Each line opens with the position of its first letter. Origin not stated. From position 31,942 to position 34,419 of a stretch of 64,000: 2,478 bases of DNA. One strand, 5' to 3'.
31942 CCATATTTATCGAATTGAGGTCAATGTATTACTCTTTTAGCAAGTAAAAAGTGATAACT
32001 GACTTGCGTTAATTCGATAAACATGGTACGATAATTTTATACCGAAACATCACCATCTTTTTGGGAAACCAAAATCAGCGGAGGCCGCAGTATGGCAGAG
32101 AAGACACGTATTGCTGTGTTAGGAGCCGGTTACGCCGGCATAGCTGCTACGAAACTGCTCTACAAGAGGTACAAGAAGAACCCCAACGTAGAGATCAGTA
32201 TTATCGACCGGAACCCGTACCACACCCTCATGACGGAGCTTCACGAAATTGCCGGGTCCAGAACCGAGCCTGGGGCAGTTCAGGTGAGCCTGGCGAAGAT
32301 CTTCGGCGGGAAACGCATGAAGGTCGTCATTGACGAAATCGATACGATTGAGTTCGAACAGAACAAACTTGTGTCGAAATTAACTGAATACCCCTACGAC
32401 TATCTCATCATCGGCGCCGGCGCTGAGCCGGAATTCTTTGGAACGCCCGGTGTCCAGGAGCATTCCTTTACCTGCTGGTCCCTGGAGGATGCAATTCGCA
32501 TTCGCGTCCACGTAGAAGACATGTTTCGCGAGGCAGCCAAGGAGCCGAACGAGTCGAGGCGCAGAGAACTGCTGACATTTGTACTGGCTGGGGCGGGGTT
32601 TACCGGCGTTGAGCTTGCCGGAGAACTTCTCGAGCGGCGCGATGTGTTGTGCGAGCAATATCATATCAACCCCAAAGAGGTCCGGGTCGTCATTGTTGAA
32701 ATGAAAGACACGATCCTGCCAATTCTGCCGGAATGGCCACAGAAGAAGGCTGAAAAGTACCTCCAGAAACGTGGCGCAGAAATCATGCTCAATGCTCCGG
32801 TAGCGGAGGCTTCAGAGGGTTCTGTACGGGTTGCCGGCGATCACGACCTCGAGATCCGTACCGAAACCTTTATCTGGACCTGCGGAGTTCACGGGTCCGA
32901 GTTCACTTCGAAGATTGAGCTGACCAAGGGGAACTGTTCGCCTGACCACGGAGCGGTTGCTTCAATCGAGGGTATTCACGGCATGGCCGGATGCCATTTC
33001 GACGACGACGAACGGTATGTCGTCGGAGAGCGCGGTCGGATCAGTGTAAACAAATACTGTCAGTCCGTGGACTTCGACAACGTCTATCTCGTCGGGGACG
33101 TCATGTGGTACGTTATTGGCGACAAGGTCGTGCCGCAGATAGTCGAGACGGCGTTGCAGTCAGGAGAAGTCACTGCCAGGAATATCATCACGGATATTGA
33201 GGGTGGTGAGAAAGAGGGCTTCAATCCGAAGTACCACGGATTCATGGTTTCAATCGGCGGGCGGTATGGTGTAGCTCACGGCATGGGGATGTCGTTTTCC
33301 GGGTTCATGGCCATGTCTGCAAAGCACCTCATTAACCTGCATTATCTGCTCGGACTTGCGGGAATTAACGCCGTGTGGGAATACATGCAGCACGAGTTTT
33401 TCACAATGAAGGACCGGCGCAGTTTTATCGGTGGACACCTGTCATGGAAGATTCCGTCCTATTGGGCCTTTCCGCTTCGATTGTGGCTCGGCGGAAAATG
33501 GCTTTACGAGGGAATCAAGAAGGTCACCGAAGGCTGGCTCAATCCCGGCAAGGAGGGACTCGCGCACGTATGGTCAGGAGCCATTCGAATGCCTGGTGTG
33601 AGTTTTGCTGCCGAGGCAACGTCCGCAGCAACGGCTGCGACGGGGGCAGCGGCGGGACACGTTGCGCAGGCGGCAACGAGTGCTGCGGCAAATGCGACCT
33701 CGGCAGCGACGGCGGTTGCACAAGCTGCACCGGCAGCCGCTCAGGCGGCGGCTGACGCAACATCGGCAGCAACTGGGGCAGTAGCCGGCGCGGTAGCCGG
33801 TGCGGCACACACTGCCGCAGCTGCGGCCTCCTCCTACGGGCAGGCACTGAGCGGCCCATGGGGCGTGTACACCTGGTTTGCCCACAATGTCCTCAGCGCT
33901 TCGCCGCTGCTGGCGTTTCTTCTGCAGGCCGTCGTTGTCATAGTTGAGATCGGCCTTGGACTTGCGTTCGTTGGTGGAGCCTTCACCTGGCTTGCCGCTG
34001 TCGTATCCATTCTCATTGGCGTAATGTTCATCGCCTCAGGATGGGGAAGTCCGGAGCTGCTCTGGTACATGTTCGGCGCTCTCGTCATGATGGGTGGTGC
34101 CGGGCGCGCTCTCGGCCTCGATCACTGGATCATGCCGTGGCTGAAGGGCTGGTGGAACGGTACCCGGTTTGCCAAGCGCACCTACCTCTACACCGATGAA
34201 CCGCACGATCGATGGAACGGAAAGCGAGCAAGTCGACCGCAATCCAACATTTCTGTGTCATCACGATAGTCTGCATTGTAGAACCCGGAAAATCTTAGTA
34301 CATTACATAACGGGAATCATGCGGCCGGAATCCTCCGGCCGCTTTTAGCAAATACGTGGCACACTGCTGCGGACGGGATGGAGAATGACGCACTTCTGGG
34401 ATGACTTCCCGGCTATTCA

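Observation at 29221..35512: FLEET-like flavinylation / electron-transfer locus with non-canonical parts in an apparent diderm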

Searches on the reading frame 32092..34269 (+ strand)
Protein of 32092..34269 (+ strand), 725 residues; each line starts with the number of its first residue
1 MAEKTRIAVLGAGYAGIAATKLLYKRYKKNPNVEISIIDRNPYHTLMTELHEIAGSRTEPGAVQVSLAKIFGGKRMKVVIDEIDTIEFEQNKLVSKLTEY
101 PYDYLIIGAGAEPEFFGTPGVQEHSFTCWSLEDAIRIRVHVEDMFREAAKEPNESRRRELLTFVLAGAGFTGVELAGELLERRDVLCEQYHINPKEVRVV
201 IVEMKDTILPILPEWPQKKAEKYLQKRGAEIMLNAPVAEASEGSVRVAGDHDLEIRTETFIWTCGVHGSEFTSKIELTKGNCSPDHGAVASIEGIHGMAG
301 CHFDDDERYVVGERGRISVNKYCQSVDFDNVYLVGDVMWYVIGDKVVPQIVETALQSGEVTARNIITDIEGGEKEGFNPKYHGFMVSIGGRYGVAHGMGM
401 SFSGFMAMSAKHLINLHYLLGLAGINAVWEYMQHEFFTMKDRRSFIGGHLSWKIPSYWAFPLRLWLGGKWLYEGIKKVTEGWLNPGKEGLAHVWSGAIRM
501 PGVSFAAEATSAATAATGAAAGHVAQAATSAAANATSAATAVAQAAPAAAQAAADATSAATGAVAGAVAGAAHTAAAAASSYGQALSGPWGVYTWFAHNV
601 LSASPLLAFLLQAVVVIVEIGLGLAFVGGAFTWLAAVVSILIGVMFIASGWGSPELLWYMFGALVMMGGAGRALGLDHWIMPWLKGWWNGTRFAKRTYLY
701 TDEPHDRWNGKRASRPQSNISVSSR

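Call 3: search_protein_families(library=pfam, proteins=[window:32092-34269:+], max_evalue=0.01)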
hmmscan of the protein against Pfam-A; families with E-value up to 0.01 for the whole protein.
window:32092-34269:+ (725 aa): 3 families
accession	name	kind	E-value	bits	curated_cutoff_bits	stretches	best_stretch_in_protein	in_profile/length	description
PF07992.20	Pyr_redox_2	-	7.8e-29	101.4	26.1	2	6-283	2-258/291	Pyridine nucleotide-disulphide oxidoreductase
PF00070.33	Pyr_redox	-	1.6e-08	35.4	22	1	164-244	3-70/82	Pyridine nucleotide-disulphide oxidoreductase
PF13454.12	NAD_binding_9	-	0.0021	18.5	21.8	0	8-43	1-35/155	FAD-NAD(P)-binding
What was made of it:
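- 32092..33408 (+): Ndh2 catalytic part: a type-II NADH dehydrogenase with a spirochaete-specific insert of about 35 aa (invariant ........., residues 293-301). Pyr_redox_2, E = 8e-29 (call 3).
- Checked: 32092-34269 (+), 725 aa: Pyr_redox_2, E = 8e-29 (call 3).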

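Call 4: search_protein_families(library=ncbifam, proteins=[window:32092-34269:+], max_evalue=0.01)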
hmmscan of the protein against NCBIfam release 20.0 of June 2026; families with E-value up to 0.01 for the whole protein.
window:32092-34269:+ (725 aa): 7 families
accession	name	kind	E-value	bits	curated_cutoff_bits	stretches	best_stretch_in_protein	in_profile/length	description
TIGR03169.1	Nterm_to_SelD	hypoth_equivalog_domain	2.5e-18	66.6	310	2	28-278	21-254/365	pyridine nucleotide-disulfide oxidoreductase family protein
NF049943.1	SQR_III_seleno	exception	6e-11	41.8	525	1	6-138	2-137/406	type III sulfide quinone reductase, selenoprotein subtype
TIGR03385.1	CoA_CoA_reduc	equivalog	4.6e-08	32.3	578.8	1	84-184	87-173/439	CoA-disulfide reductase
NF046103.1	NOXase_Strep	equivalog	1.4e-07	30.9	600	1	6-240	1-215/442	H2O-forming NADH oxidase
TIGR01350.1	lipoamide_DH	equivalog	1.2e-06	27.6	408.8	1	197-267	194-268/461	dihydrolipoyl dehydrogenase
NF005572.0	PRK07251.1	equivalog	0.0029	16.3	537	0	311-337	267-292/438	FAD-containing oxidoreductase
NF010037.0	PRK13512.1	equivalog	0.0066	15.4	394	0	79-144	84-146/438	CoA-disulfide reductase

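Call 6: find_homologous_proteins(query=window:32092-34269:+)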
Query window:32092-34269:+ (725 aa): 3894 proteins with E <= 0.001 among 8000 candidates; the best 120 are listed.
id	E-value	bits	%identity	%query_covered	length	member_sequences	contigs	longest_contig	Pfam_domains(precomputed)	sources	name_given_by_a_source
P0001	0.0e+0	1363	80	99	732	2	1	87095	PF07992.21,PF00070.34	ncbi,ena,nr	ncbi:MAG TPA: FAD-dependent oxidoreductase [Spirochaetia bacterium]|nr:FAD-dependent oxidoreductase 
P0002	0.0e+0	1358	86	70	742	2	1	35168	PF07992.21,PF00070.34,PF13454.13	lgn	-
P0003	0.0e+0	1024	63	97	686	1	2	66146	PF07992.21,PF00070.34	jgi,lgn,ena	-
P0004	2.0e-292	990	57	97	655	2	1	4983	PF07992.21,PF00070.34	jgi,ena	-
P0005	5.7e-292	988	58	98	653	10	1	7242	PF07992.21,PF00070.34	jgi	-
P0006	7.1e-292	988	60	97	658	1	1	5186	PF07992.21,PF00070.34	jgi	jgi:NADH dehydrogenase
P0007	3.4e-291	986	63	97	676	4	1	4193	PF07992.21,PF00070.34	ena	-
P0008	1.2e-290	984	58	97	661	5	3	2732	PF07992.21,PF00070.34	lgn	-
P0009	3.3e-290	983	58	97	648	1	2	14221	PF07992.21,PF00070.34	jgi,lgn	jgi:NADH dehydrogenase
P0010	3.5e-290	983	59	97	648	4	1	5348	PF07992.21,PF00070.34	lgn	-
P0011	9.8e-290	981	60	97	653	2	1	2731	PF07992.21,PF00070.34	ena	-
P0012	1.0e-289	981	58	97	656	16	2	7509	PF07992.21,PF00070.34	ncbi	ncbi:MAG: FAD-dependent oxidoreductase [Spirochaetota bacterium]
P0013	1.0e-288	978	59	97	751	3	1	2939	PF07992.21,PF00070.34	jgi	jgi:NADH dehydrogenase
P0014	1.1e-288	978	57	97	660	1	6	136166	PF01266.31,PF07992.21,PF00070.34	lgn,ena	-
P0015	1.3e-288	977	60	97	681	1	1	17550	PF07992.21,PF00070.34,PF13454.13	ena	-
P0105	2.8e-260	884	66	67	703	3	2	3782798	PF07992.21,PF00070.34,PF13454.13,PF07681.18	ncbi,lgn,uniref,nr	ncbi:FAD-dependent oxidoreductase [Salinispira pacifica]|uniref:NADH:ubiquinone reductase (non-elect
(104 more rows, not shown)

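Call 35: find_related_loci(query=A2, collection=genome_contigs, flank=10000)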
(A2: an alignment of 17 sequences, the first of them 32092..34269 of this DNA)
Query A2 (725 aa) in genome_contigs; peptide patterns used: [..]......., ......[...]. (x = any residue, [..] = any of these).
227 stretches matched a pattern; 173 encode a relative of the query (tblastn E <= 1e-3); the best 80 are kept; 80 distinct loci.
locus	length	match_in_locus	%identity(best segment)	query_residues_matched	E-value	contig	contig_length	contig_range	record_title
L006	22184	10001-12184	80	1-720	0e+0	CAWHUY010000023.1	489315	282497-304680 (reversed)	MAG: uncultured Spirochaetota bacterium isolate MFD02416.bin.2.175 genome assembly, contig: contig_75213, whole genome s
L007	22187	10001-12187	80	1-721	0e+0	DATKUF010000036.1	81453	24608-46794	MAG TPA_asm: Spirochaetia bacterium isolate SMAG_U14100 k141_1455712, whole genome shotgun sequence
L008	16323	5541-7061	87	1-507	0e+0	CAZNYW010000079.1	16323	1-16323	MAG TPA_asm: uncultured Spirochaetales bacterium isolate binchicken_co150_687 genome assembly, contig: NODE_7957_length_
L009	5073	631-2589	61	1-705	0e+0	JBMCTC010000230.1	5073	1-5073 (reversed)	MAG: Spirochaetota bacterium isolate D1M13_6 NODE_6304_length_5073_cov_3.926465, whole genome shotgun sequence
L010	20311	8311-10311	60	1-716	0e+0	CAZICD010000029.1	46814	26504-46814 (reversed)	MAG TPA_asm: uncultured Spirochaetaceae bacterium isolate SRP332253_co1_186 genome assembly, contig: NODE_899_length_468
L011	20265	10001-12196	60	1-718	0e+0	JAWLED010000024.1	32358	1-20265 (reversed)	MAG: Spirochaetia bacterium isolate 20BLK6-1.bin.42 NODE_1117_length_32358_cov_20.786292, whole genome shotgun sequence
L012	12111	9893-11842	59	1-704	0e+0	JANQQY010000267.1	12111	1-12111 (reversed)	MAG: Spirochaetales bacterium isolate IP29b_bin.41 k99_345753, whole genome shotgun sequence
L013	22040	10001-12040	57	1-725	0e+0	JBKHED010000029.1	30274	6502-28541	MAG: Spirochaetaceae bacterium isolate D1M04_9 NODE_435_length_30274_cov_11.723220, whole genome shotgun sequence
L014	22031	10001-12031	59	1-725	0e+0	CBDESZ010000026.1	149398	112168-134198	MAG: Alkalispirochaeta sp. isolate 52462b18-c26b-428b-be18-86563201c1c0 genome assembly, contig: contig_26, whole genome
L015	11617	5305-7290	60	1-716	0e+0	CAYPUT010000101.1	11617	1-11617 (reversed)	MAG TPA_asm: uncultured Spirochaetaceae bacterium isolate SRP141376_co3_459 genome assembly, contig: NODE_15259_length_1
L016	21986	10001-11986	59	1-715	0e+0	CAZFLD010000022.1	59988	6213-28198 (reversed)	MAG TPA_asm: uncultured Spirochaetales bacterium isolate SRP141376_co3_407 genome assembly, contig: NODE_1157_length_599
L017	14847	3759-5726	60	1-704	0e+0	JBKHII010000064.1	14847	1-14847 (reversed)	MAG: Spirochaetales bacterium isolate D1M13_7 NODE_1151_length_14847_cov_16.556382, whole genome shotgun sequence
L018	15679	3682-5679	60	1-704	0e+0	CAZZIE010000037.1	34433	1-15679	MAG TPA_asm: uncultured Spirochaetaceae bacterium isolate SRP332253_co1_106 genome assembly, contig: NODE_1683_length_34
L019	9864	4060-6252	58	1-704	0e+0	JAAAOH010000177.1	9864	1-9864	MAG: Spirochaetes bacterium isolate GSL.Bin19 NODE_5470_length_9864_cov_0.547983, whole genome shotgun sequence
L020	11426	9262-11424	58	1-696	0e+0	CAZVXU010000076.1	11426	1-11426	MAG TPA_asm: uncultured Spirochaetaceae bacterium isolate binchicken_co8_286 genome assembly, contig: NODE_10776_length_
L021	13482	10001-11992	58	1-715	0e+0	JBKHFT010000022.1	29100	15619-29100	MAG: Alkalispirochaeta sp. isolate D1M05_7 NODE_814_length_29100_cov_5.590945, whole genome shotgun sequence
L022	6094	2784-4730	59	1-704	0e+0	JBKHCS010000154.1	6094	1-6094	MAG: Spirochaetaceae bacterium isolate D1M03_12 NODE_7395_length_6094_cov_8.355522, whole genome shotgun sequence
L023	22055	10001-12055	57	4-725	0e+0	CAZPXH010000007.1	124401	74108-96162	MAG TPA_asm: uncultured Spirochaetaceae bacterium isolate SRP141376_co3_104 genome assembly, contig: NODE_218_length_124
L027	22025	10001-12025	57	1-719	0e+0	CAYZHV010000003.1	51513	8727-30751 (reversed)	MAG TPA_asm: uncultured Spirochaetaceae bacterium isolate SRP332253_co1_227 genome assembly, contig: NODE_721_length_515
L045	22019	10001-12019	54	1-725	0e+0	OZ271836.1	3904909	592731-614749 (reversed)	MAG: Alkalispirochaeta sp. isolate 2b52b25b-b167-4c55-8f62-08d4b698aa70 genome assembly, chromosome: 1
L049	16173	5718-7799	56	1-706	0e+0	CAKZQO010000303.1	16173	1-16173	MAG TPA_asm: uncultured Spirochaeta sp. isolate SRR5214706_bin.118_CONCOCT_v1.1_MAG genome assembly, contig: ERZ1744544.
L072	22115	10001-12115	49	1-718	0e+0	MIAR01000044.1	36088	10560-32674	MAG: Spirochaetes bacterium GWB1_60_80 gwb1_scaffold_4065, whole genome shotgun sequence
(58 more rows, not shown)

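Call 45: search_protein_families(library=pfam, proteins=[L007:6239-7159:+, L007:7175-7906:+, L007:7861-8655:+, L023:6724-7944:+, L023:7941-8741:+, L049:3104-4390:+, L016:6219-7274:+, L072:8817-9857:+, L045:12983-13906:-], max_evalue=1)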
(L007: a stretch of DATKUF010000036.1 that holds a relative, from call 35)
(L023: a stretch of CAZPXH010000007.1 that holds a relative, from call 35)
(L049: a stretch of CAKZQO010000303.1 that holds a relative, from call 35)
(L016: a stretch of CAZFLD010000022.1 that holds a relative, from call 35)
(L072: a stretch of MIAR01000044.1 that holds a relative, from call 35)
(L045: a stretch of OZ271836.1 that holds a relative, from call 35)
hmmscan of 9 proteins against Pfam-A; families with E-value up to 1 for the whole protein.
L007:6239-7159:+ (306 aa): 2 families
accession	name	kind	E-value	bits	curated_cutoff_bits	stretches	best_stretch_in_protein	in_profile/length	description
PF01040.23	UbiA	-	2.2e-13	50.5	34.2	1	106-272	73-230/250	UbiA prenyltransferase family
PF15284.11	PAGK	-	0.5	10.8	22.8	1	225-250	9-34/64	Phage-encoded virulence factor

L007:7175-7906:+ (243 aa): 20 families
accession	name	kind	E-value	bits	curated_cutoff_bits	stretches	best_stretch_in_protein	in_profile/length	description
PF00005.33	ABC_tran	-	4e-31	108.9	25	1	18-154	2-136/137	ABC transporter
PF13304.12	AAA_21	-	1.2e-07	32.6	27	2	130-188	241-301/304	AAA domain, putative AbiEii toxin, Type IV TA system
PF02463.25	SMC_N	-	5.4e-05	23.2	40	1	58-186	111-198/220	RecF/RecN/SMC N terminal domain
PF03215.21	Rad17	-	0.00084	19.8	23.8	1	28-50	46-68/186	Rad17 P-loop domain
PF13555.12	AAA_29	-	0.0016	18.6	27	1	21-54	16-49/61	P-loop containing region of AAA domain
PF13191.12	AAA_16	-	0.0051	17.8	32.6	1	28-169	25-156/167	AAA ATPase domain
PF03193.22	RsgA_GTPase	-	0.0077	16.5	30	1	27-49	106-128/174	RsgA GTPase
PF13521.12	AAA_28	-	0.0079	16.9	27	1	31-51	3-24/164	AAA domain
PF20703.3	nSTAND1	-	0.016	15.3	27.1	1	27-50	33-54/379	Novel STAND NTPase 1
PF00004.35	AAA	-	0.022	15.7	21.2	1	32-49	3-20/131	ATPase family associated with various cellular activities (AAA)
PF13481.12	AAA_25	-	0.042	13.9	27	1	26-49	32-55/195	AAA domain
PF01078.27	Mg_chelatase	-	0.043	13.7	20.3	1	10-65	5-60/207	Magnesium chelatase, subunit ChlI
PF05729.18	NACHT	-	0.055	13.7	26.7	1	29-48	2-21/167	NACHT domain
PF13558.12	SbcC_Walker_B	-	0.13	12.9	27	0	144-169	63-88/90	SbcC/RAD50-like, Walker B motif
PF13401.12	AAA_22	-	0.14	12.9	27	1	30-45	8-23/130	AAA domain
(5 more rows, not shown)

L007:7861-8655:+ (264 aa): 1 family
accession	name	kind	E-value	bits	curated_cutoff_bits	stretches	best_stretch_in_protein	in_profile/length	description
PF00528.27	BPD_transp_1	-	9.4e-18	65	26.4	1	89-261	2-182/184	Binding-protein-dependent transport system inner membrane component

L023:6724-7944:+ (406 aa): 7 families
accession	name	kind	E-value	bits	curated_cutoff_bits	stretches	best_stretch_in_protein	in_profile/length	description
PF05834.18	Lycopene_cycl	-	9.8e-58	196.5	23.4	1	13-382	1-377/380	Lycopene cyclase protein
PF01266.30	DAO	-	0.00011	22.3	27.9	1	13-46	1-32/353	FAD dependent oxidoreductase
PF13454.12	NAD_binding_9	-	0.00065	20.1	21.8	1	15-49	1-36/155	FAD-NAD(P)-binding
PF01946.23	Thi4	-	0.093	12.4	26.2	1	12-43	18-48/235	Thi4 family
PF00890.30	FAD_binding_2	-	0.1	12.2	20.4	1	13-83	1-76/414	FAD binding domain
PF21627.2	BTH_I2711-like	-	0.16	12.8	27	1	305-335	22-55/71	Uncharacterized protein BTH_I2711-like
PF07992.20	Pyr_redox_2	-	0.23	11.3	26.1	1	12-53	1-40/291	Pyridine nucleotide-disulphide oxidoreductase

L023:7941-8741:+ (266 aa): 1 family
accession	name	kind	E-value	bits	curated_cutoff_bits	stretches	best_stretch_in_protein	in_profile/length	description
PF04240.17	Caroten_synth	-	2.7e-33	116.1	25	1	56-249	6-206/209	Carotenoid biosynthesis protein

L049:3104-4390:+ (428 aa): 1 family
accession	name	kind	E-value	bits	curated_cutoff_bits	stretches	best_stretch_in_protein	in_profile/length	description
PF07456.16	Hpre_diP_synt_I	-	1.3e-32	113.3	30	1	41-181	3-144/147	Heptaprenyl diphosphate synthase component I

L016:6219-7274:+ (351 aa): 5 families
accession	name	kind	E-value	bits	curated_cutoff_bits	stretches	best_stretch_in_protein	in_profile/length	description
PF09084.16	NMT1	-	8.2e-15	55.7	20.5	1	79-286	3-214/216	NMT1/THI5 like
PF13379.11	NMT1_2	-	7.7e-13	49.3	24.7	1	67-285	5-241/252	NMT1-like family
PF03180.19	Lipoprotein_9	-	0.0058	16.3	27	1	71-233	2-163/236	NlpA lipoprotein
PF07196.18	Flagellin_IN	-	0.0095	16.5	22.7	1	122-152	22-52/55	Flagellin hook IN motif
PF03504.19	Chlam_OMP6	-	0.24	12.2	34.1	1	191-225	33-67/91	Chlamydia cysteine-rich outer membrane protein 6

L072:8817-9857:+ (346 aa): 1 family
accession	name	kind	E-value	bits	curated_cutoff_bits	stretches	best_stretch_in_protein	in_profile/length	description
PF01040.23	UbiA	-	1.2e-16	61.2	34.2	1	50-320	2-240/250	UbiA prenyltransferase family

L045:12983-13906:- (307 aa): 3 families
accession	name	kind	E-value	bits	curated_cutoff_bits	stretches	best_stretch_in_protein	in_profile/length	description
PF01040.23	UbiA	-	9.1e-22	78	34.2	1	33-272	7-235/250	UbiA prenyltransferase family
PF21923.1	BON_like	-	0.15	12.4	24.1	1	81-100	2-21/47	BON-like domain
PF13779.11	DUF4175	-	0.89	7.9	27.3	0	79-140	3-64/825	Domain of unknown function (DUF4175)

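Call 46: search_protein_families(library=ncbifam, proteins=[L007:6239-7159:+, L045:12983-13906:-, L072:8817-9857:+], max_evalue=1)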
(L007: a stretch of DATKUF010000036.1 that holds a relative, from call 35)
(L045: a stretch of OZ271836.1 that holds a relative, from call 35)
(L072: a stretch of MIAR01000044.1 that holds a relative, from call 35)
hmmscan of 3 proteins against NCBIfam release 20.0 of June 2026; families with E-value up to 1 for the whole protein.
L007:6239-7159:+ (306 aa): 14 families
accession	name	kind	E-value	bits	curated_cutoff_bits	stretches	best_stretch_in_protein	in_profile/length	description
NF004751.0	PRK06080.1-3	equivalog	9.2e-34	117.3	264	1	12-266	10-257/296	1,4-dihydroxy-2-naphthoate polyprenyltransferase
NF004749.0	PRK06080.1-1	equivalog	1.1e-22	80.6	277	1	13-250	20-257/311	1,4-dihydroxy-2-naphthoate polyprenyltransferase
TIGR00751.1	menA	equivalog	1.4e-15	57.5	102.15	1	26-273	7-256/284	1,4-dihydroxy-2-naphthoate octaprenyltransferase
NF004750.0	PRK06080.1-2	equivalog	1.4e-15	57.4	346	2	123-246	123-246/301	1,4-dihydroxy-2-naphthoate polyprenyltransferase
NF004754.0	PRK06080.1-6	equivalog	4.1e-12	46.1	522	1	14-259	11-259/308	1,4-dihydroxy-2-naphthoate polyprenyltransferase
NF009926.0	PRK13387.1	equivalog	5.1e-12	45.5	316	1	17-239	8-251/317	1,4-dihydroxy-2-naphthoate polyprenyltransferase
NF004617.0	PRK05951.1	equivalog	1.5e-11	44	239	1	46-299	49-296/306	prenyltransferase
TIGR02235.1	menA_cyano-plnt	equivalog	3.2e-11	43.1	225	1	15-296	2-279/285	2-carboxy-1,4-naphthoquinone phytyltransferase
NF004753.0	PRK06080.1-5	equivalog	4.9e-09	35.8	555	1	17-249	16-251/312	1,4-dihydroxy-2-naphthoate polyprenyltransferase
TIGR01476.1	chlor_syn_BchG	subfamily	1.2e-07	31.4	212.3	1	118-230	102-214/283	(bacterio)chlorophyll synthase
NF004752.0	PRK06080.1-4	subfamily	4.9e-07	29.7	289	1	103-236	94-235/300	1,4-dihydroxy-2-naphthoate polyprenyltransferase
NF005742.0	PRK07566.1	equivalog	2.2e-06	27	313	1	111-236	122-249/315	chlorophyll synthase ChlG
NF009058.0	PRK12392.1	subfamily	0.0004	19.6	494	1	121-240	123-245/333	bacteriochlorophyll c synthase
NF007577.0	PRK10209.1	equivalog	0.15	11.8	189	1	96-165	29-98/190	HdeD family acid-resistance protein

L045:12983-13906:- (307 aa): 16 families
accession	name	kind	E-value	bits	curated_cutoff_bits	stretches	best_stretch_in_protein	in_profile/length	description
NF004752.0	PRK06080.1-4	subfamily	1.3e-45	156.4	289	1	10-302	1-294/300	1,4-dihydroxy-2-naphthoate polyprenyltransferase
NF009926.0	PRK13387.1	equivalog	4e-45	154.3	316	1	10-300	1-309/317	1,4-dihydroxy-2-naphthoate polyprenyltransferase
NF004749.0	PRK06080.1-1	equivalog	1e-33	116.8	277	1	13-251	20-256/311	1,4-dihydroxy-2-naphthoate polyprenyltransferase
NF004753.0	PRK06080.1-5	equivalog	1.1e-23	83.9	555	1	11-245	10-247/312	1,4-dihydroxy-2-naphthoate polyprenyltransferase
NF004751.0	PRK06080.1-3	equivalog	2.3e-17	63.5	264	1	11-250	9-242/296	1,4-dihydroxy-2-naphthoate polyprenyltransferase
NF004617.0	PRK05951.1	equivalog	1.1e-12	47.8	239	1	27-301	29-296/306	prenyltransferase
TIGR02235.1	menA_cyano-plnt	equivalog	9.2e-09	35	225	1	26-254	13-236/285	2-carboxy-1,4-naphthoquinone phytyltransferase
NF009523.0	PRK12884.1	equivalog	2e-07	30.5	269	1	14-297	6-276/279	prenyltransferase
NF004754.0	PRK06080.1-6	equivalog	5.8e-06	25.9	522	1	14-245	11-246/308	1,4-dihydroxy-2-naphthoate polyprenyltransferase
TIGR00751.1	menA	equivalog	1e-05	25.2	102.15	1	27-245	8-230/284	1,4-dihydroxy-2-naphthoate octaprenyltransferase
NF005742.0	PRK07566.1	equivalog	6.6e-05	22.2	313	1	57-242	76-254/315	chlorophyll synthase ChlG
NF004750.0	PRK06080.1-2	equivalog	0.00011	21.7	346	1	12-241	6-239/301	1,4-dihydroxy-2-naphthoate polyprenyltransferase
NF003348.0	PRK04375.1-1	equivalog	0.00013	21.5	285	1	11-132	2-118/292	heme o synthase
NF009512.0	PRK12872.1-1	equivalog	0.0015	18.1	278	1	202-295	198-290/303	geranylgeranylglycerol-phosphate geranylgeranyltransferase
TIGR01473.1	cyoE_ctaB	equivalog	0.0026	17.6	210.3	1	23-134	7-115/281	heme o synthase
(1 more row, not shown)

L072:8817-9857:+ (346 aa): 8 families
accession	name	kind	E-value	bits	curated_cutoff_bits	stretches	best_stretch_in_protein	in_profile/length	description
NF004752.0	PRK06080.1-4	subfamily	6.7e-93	311.6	289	1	32-340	1-295/300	1,4-dihydroxy-2-naphthoate polyprenyltransferase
NF009926.0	PRK13387.1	equivalog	1.9e-83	280.2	316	1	32-346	1-314/317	1,4-dihydroxy-2-naphthoate polyprenyltransferase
NF004749.0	PRK06080.1-1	equivalog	1.4e-44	152.5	277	2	33-196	18-179/311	1,4-dihydroxy-2-naphthoate polyprenyltransferase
NF004753.0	PRK06080.1-5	equivalog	1.3e-35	123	555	1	33-320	10-280/312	1,4-dihydroxy-2-naphthoate polyprenyltransferase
NF004751.0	PRK06080.1-3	equivalog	1.1e-17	64.6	264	1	34-338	10-288/296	1,4-dihydroxy-2-naphthoate polyprenyltransferase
TIGR02235.1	menA_cyano-plnt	equivalog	3.7e-06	26.5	225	1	47-314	12-253/285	2-carboxy-1,4-naphthoquinone phytyltransferase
NF004617.0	PRK05951.1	equivalog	9.2e-06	25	239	1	74-337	54-295/306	prenyltransferase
NF009523.0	PRK12884.1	equivalog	5.3e-05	22.5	269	1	33-340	3-273/279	prenyltransferase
